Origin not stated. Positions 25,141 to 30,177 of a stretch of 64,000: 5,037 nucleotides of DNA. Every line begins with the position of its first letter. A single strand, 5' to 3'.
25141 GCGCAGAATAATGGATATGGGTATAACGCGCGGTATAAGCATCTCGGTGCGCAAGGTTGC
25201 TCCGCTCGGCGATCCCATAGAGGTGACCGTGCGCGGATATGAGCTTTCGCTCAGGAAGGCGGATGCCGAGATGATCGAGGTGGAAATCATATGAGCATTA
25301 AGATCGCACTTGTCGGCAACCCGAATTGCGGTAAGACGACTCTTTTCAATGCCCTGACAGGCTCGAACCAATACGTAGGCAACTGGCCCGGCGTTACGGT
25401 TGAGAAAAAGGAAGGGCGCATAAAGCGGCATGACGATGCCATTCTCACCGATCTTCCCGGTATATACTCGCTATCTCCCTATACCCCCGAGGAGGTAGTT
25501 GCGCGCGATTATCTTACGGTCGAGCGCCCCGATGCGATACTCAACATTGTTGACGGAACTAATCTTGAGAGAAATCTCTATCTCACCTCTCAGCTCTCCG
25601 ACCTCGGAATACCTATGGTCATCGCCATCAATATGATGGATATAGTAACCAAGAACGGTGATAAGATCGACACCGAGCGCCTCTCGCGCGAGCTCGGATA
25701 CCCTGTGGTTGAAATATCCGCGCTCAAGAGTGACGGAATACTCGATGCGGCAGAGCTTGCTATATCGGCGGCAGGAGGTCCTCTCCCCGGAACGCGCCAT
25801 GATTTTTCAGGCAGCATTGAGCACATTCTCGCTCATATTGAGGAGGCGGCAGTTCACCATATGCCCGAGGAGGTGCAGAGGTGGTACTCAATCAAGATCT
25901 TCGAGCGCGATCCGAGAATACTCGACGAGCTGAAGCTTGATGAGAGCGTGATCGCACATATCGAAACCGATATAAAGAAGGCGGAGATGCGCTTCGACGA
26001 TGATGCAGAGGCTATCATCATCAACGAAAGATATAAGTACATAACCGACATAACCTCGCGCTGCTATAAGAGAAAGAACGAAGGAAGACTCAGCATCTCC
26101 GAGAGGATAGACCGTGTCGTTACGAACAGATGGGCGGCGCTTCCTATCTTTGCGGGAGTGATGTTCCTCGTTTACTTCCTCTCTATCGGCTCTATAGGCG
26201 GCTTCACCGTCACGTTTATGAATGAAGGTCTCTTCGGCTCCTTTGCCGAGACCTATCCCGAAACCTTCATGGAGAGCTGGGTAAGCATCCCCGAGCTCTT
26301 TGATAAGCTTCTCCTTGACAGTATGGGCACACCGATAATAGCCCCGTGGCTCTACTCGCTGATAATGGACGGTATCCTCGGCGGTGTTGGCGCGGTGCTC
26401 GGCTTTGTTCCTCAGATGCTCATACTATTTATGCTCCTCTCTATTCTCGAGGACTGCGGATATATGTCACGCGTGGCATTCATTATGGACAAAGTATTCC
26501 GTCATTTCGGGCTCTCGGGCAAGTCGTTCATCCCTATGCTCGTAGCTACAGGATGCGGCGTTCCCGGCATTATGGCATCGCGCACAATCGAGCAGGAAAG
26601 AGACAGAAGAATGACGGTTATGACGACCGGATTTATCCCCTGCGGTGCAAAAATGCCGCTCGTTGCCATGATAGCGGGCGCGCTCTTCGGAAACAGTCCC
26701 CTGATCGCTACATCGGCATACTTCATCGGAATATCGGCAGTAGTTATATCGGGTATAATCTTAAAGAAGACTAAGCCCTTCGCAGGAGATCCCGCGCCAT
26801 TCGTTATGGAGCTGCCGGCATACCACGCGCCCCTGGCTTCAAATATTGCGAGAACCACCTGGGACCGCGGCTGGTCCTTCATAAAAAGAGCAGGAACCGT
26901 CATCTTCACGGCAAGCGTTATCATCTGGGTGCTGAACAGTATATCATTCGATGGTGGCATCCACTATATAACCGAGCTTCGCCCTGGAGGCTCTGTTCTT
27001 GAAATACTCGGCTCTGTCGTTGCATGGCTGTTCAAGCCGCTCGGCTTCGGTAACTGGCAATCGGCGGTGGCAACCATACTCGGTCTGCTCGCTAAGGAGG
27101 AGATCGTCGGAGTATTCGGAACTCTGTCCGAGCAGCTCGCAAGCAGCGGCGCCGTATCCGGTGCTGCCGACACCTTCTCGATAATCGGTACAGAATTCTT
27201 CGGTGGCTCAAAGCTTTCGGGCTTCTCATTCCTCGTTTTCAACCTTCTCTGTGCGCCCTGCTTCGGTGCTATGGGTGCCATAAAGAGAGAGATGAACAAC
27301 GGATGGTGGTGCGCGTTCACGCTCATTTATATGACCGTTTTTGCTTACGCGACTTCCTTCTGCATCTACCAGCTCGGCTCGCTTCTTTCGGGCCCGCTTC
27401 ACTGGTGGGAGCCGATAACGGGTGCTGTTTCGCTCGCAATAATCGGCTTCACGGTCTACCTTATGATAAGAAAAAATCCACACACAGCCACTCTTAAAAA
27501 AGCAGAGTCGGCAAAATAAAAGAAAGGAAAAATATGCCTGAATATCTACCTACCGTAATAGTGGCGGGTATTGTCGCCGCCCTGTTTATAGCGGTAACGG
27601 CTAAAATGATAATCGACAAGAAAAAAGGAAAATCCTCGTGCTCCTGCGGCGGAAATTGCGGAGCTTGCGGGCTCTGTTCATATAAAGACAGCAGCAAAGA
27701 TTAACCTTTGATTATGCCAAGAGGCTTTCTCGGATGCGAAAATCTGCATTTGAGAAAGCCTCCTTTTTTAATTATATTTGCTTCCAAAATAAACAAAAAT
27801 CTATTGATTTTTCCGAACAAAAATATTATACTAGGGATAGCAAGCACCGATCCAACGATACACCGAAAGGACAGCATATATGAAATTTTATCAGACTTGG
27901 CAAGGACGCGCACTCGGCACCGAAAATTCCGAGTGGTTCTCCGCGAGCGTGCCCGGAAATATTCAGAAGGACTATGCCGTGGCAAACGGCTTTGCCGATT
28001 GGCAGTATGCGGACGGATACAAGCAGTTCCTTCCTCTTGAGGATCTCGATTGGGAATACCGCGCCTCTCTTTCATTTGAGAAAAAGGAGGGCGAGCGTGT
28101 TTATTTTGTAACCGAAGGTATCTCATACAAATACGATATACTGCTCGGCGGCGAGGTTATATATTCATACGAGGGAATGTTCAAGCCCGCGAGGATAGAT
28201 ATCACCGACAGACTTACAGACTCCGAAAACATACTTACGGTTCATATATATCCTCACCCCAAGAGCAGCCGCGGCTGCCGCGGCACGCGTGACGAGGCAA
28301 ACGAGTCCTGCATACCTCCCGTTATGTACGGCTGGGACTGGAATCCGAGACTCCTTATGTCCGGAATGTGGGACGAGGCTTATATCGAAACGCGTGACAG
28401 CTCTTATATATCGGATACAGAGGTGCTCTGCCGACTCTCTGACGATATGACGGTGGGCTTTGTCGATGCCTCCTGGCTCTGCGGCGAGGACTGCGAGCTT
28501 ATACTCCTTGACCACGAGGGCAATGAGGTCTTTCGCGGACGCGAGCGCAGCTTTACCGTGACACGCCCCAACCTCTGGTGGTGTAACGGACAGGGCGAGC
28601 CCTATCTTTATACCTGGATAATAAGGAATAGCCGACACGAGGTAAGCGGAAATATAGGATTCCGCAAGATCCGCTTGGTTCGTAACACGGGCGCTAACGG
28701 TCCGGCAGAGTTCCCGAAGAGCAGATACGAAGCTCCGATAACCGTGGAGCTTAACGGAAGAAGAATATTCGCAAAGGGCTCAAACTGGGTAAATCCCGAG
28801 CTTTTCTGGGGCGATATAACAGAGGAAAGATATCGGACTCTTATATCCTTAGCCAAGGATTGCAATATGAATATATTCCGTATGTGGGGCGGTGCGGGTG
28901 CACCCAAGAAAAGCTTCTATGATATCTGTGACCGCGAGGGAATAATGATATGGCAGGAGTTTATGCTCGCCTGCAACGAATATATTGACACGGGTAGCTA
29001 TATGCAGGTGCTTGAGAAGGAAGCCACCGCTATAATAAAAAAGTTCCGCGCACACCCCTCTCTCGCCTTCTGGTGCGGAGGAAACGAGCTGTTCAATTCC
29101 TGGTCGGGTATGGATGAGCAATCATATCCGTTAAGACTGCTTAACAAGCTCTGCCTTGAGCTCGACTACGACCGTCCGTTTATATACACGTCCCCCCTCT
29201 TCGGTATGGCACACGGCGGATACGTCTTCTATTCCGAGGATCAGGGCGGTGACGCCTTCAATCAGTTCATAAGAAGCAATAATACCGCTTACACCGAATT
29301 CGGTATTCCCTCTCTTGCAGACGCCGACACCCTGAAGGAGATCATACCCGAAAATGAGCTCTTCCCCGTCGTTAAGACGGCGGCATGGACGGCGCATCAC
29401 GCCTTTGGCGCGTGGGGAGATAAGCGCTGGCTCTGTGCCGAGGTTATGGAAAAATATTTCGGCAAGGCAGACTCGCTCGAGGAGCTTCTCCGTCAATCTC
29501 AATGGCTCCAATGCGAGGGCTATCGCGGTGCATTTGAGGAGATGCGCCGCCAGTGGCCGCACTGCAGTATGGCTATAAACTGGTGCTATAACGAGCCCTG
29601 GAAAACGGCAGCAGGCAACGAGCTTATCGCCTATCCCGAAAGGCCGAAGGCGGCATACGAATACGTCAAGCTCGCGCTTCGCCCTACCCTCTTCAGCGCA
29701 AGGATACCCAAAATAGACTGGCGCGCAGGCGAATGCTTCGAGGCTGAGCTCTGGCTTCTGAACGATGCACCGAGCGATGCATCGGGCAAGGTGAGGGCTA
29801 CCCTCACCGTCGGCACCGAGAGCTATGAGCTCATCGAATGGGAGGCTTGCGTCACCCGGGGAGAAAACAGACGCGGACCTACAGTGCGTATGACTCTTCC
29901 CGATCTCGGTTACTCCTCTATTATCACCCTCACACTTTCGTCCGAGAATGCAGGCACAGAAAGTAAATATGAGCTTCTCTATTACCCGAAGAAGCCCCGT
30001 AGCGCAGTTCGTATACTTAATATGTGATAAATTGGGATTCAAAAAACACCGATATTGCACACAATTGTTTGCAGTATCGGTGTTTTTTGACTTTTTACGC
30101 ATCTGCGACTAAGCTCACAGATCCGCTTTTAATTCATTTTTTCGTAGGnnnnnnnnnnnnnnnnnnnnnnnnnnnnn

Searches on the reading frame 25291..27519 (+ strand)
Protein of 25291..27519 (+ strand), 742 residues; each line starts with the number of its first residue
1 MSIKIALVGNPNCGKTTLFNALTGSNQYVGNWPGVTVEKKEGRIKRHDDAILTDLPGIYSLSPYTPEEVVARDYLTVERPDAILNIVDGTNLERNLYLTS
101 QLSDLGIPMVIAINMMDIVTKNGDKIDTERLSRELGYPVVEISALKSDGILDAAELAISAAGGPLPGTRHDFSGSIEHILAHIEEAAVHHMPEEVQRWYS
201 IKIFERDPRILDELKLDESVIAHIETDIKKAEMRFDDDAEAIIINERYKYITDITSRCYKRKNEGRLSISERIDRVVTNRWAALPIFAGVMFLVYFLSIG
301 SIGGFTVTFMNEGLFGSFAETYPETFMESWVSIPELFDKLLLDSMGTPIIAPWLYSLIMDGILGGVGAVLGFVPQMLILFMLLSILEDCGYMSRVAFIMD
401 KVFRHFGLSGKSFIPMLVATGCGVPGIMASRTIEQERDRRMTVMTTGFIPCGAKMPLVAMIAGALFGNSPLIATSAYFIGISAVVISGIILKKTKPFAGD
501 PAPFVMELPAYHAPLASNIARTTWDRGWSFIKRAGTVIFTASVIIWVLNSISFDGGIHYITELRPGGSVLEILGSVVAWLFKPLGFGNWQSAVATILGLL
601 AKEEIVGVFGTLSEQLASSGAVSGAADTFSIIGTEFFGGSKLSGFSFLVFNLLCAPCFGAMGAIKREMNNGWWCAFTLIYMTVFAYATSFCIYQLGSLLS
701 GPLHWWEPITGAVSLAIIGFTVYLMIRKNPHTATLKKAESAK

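Call 41: search_protein_families(library=pfam, proteins=[window:25291-27519:+], max_evalue=0.001)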
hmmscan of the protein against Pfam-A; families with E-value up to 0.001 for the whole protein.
window:25291-27519:+ (742 aa): 5 families
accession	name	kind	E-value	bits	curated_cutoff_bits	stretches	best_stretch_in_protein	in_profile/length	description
PF02421.24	FeoB_N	-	2.1e-65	219.5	27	1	4-151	2-150/156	Ferrous iron transport protein B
PF07670.19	Gate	-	2.5e-30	105.4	29.6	2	370-464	2-103/104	Nucleoside recognition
PF01926.29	MMR_HSR1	-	8.9e-22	77.8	21.9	1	4-114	1-112/113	50S ribosome-binding GTPase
PF17910.6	FeoB_Cyto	-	7.2e-18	65.2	23.4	1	173-260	2-90/90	FeoB cytosolic helical domain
PF07664.17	FeoB_C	-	1.2e-17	63.8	26.6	1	474-526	2-54/54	Ferrous iron transport protein B C terminus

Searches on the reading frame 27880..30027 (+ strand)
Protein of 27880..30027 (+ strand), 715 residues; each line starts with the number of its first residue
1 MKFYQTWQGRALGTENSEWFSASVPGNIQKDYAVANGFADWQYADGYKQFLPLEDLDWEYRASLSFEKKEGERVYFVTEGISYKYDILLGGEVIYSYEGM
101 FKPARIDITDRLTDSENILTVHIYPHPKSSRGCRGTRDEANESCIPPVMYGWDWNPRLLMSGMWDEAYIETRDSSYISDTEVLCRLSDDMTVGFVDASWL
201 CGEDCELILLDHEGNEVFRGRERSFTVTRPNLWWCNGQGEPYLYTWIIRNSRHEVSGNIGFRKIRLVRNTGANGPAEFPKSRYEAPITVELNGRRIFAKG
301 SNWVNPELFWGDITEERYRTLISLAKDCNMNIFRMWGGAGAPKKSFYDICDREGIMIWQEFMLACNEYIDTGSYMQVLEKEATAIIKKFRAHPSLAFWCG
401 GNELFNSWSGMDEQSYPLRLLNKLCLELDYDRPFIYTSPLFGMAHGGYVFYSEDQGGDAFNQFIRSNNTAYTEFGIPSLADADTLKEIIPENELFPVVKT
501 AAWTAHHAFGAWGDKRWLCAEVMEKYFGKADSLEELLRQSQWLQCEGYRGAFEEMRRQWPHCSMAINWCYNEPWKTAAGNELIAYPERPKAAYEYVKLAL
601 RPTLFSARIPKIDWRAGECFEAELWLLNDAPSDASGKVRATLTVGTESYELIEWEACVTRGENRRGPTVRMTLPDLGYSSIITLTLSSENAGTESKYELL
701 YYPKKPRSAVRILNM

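Call 41: search_protein_families(library=pfam, proteins=[window:27880-30027:+], max_evalue=0.001)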
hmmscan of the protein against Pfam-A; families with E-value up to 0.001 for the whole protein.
window:27880-30027:+ (715 aa): 3 families
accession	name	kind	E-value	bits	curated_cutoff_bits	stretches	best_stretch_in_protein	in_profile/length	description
PF22666.2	Glyco_hydro_2_N2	-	4.6e-22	79.3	27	1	15-164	7-166/167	Glycosyl hydrolase 2 galactose-binding domain-like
PF02836.23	Glyco_hydro_2_C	-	7.3e-05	22.5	21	1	291-438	10-162/302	Glycosyl hydrolases family 2, TIM barrel domain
PF00703.27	Glyco_hydro_2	-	0.00014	23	23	1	219-262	68-109/109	Glycosyl hydrolases family 2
